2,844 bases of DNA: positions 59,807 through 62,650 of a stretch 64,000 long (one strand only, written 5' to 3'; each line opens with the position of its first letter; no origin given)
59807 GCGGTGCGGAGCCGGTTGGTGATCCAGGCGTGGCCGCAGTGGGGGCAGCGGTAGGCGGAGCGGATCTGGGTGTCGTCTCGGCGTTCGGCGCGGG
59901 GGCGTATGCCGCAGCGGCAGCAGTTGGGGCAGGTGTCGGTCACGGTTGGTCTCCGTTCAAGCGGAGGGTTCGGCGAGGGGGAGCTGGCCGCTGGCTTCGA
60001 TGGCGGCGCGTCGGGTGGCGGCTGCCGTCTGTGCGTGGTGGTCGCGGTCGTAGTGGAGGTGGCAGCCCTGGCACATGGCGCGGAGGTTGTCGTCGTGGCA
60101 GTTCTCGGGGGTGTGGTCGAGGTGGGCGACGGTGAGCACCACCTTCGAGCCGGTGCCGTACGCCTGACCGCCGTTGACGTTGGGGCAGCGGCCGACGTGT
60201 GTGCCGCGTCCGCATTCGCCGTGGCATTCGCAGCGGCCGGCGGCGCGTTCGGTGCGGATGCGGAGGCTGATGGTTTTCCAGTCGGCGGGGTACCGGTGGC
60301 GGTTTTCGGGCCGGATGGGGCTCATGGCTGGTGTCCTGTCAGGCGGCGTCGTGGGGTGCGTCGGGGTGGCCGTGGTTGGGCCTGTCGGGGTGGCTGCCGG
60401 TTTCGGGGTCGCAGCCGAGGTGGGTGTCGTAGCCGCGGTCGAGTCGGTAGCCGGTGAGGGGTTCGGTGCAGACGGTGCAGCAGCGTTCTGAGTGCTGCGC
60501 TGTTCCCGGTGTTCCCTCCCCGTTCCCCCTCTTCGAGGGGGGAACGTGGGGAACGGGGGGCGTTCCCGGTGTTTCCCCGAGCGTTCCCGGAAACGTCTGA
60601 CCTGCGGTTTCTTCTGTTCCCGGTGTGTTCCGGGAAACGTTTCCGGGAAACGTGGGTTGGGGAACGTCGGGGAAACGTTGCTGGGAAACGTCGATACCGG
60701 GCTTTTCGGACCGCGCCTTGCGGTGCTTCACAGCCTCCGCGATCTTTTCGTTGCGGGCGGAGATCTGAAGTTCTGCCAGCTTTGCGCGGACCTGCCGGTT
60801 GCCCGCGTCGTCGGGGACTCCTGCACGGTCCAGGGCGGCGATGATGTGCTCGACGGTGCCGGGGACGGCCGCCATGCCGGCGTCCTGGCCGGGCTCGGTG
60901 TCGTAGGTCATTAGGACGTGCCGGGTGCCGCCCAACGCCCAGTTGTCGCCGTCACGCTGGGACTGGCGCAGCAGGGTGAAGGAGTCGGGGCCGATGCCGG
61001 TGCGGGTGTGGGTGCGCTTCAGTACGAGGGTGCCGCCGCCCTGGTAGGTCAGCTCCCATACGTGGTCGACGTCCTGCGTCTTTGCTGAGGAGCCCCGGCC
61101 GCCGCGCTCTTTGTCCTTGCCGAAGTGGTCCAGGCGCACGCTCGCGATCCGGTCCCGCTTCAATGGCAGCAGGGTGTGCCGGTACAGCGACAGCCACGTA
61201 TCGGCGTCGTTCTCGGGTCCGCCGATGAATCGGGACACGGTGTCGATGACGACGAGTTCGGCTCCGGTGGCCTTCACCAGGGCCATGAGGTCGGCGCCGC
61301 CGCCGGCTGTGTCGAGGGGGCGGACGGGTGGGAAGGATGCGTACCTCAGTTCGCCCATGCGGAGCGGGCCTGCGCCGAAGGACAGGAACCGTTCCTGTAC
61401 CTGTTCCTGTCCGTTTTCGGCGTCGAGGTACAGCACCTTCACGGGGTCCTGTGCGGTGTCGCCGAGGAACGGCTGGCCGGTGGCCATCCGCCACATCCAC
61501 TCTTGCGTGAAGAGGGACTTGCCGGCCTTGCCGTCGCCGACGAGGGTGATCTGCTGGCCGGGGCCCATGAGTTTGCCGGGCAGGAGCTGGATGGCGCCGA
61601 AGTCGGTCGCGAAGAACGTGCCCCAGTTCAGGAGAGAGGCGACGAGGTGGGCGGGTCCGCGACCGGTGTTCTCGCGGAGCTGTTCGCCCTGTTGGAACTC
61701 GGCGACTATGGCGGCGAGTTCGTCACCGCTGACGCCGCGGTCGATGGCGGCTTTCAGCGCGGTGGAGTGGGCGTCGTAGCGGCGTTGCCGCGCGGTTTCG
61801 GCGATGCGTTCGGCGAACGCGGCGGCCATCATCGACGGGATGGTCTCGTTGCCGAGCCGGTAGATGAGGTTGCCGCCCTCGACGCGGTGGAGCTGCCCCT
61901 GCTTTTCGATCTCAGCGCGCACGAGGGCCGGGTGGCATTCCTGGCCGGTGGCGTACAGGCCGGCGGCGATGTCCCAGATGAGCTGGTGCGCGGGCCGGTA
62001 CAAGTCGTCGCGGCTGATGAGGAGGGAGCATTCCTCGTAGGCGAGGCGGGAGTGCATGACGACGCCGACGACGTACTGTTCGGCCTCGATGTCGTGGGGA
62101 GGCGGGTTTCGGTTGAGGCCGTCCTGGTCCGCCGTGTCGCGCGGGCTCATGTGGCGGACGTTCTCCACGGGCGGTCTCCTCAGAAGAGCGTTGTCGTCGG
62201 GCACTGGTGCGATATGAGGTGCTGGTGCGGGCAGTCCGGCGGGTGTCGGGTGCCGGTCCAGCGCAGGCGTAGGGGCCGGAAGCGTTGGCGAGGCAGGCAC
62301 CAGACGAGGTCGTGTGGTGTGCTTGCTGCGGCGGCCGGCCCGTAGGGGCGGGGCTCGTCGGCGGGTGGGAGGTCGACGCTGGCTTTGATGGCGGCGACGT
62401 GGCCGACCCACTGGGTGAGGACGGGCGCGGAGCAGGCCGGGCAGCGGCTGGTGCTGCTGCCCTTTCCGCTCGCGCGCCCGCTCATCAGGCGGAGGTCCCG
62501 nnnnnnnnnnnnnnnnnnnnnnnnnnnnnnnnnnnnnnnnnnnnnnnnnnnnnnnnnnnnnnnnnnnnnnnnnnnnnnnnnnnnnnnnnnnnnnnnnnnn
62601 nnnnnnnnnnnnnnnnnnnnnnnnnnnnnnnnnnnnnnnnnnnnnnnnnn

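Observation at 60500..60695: Iteron-like repeat array inside the 3' end of the helicase gene: candidate replication origin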

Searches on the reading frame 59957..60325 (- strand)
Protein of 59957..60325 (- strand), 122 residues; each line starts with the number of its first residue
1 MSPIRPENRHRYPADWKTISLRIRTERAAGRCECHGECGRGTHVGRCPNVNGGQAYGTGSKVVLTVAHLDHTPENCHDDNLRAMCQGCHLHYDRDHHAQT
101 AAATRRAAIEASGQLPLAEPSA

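Call 6: search_protein_families(library=pfam, proteins=[window:59957-60325:-], max_evalue=0.01)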
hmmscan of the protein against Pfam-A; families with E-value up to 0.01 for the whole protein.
window:59957-60325:- (122 aa): 0 families

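Call 9: search_protein_families(library=phrogs, proteins=[window:59957-60325:-], max_evalue=0.01)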
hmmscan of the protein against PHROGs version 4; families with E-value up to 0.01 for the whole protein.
window:59957-60325:- (122 aa): 2 families
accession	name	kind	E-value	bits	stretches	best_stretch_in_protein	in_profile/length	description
phrog_1571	-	DNA, RNA and nucleotide metabolism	2.4e-48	164.2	1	5-112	1-113/128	HNH endonuclease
phrog_1271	-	DNA, RNA and nucleotide metabolism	0.0028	18.1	1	12-89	250-312/361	HNH endonuclease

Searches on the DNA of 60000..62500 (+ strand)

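Call 7: search_dna_similar(query=window:60000-62500:+, collection=phages, mode=near, max_rows=40)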
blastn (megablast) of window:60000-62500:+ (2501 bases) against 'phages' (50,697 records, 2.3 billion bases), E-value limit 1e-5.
Records with a match: 16; places in all: 16; records where one place covers at least 80% of the query: 0.
Best place of each record, by identity: 90-95% 2; 80-90% 4; 60-80% 10.
By first word of the organism name: Mycobacterium 16.
By host as written in the record: Mycobacterium smegmatis mc2 155 13; Mycobacterium smegmatis mc#155 3.
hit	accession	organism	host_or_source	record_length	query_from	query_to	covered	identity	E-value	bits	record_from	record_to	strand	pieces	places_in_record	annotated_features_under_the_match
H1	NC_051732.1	Mycobacterium phage Ksquared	Mycobacterium smegmatis mc2 155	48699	4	320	13%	79.8%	4e-56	226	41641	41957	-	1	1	63: HNH endonuclease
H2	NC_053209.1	Mycobacterium phage KilKor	Mycobacterium smegmatis mc2 155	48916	4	320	13%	79.8%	4e-56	226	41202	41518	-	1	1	60: HNH endonuclease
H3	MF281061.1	Mycobacterium phage Ksquared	Mycobacterium smegmatis mc2 155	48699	4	320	13%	79.8%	4e-56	226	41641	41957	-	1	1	63: HNH endonuclease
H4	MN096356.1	Mycobacterium phage Bunnies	Mycobacterium smegmatis mc#155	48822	4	320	13%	79.8%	4e-56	226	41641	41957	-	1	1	65: HNH endonuclease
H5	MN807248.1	Mycobacterium phage Phalm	Mycobacterium smegmatis mc2 155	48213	4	320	13%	79.8%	4e-56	226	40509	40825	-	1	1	60: HNH endonuclease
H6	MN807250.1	Mycobacterium phage Glaske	Mycobacterium smegmatis mc2 155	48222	4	320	13%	79.8%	4e-56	226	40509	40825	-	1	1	59: HNH endonuclease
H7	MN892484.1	Mycobacterium phage CactusJack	Mycobacterium smegmatis mc2 155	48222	4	320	13%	79.8%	4e-56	226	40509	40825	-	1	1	60: HNH endonuclease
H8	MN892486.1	Mycobacterium phage KilKor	Mycobacterium smegmatis mc2 155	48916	4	320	13%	79.8%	4e-56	226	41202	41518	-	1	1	60: HNH endonuclease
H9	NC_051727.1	Mycobacterium phage Willsammy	Mycobacterium smegmatis mc2 155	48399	4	320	13%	79.6%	2e-54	220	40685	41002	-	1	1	60: HNH endonuclease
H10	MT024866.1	Mycobacterium phage Willsammy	Mycobacterium smegmatis mc2 155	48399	4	320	13%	79.6%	2e-54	220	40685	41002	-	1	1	60: HNH endonuclease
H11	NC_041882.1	Mycobacterium phage SkinnyPete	Mycobacterium smegmatis mc2 155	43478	7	157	6%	90.1%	3e-47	196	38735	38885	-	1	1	58: HNH endonuclease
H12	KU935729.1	Mycobacterium phage SkinnyPete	Mycobacterium smegmatis mc2 155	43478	7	157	6%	90.1%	3e-47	196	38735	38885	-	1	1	58: hypothetical protein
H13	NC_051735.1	Mycobacterium phage FirstPlacePfu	Mycobacterium smegmatis mc#155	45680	7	157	6%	89.4%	1e-45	191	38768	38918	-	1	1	63: HNH endonuclease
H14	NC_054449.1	Mycobacterium phage Philonius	Mycobacterium smegmatis mc2 155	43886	7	157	6%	89.4%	1e-45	191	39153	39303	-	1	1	HNH endonuclease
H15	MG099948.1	Mycobacterium phage Philonius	Mycobacterium smegmatis mc2 155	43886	7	157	6%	89.4%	1e-45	191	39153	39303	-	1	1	HNH endonuclease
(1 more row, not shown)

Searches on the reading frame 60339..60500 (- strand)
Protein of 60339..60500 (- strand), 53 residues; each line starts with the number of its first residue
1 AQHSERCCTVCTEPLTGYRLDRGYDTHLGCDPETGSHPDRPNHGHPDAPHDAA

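Call 45: search_protein_families(library=pfam, proteins=[window:60339-60500:-], max_evalue=10)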
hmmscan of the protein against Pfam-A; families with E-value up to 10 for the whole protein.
window:60339-60500:- (53 aa): 0 families
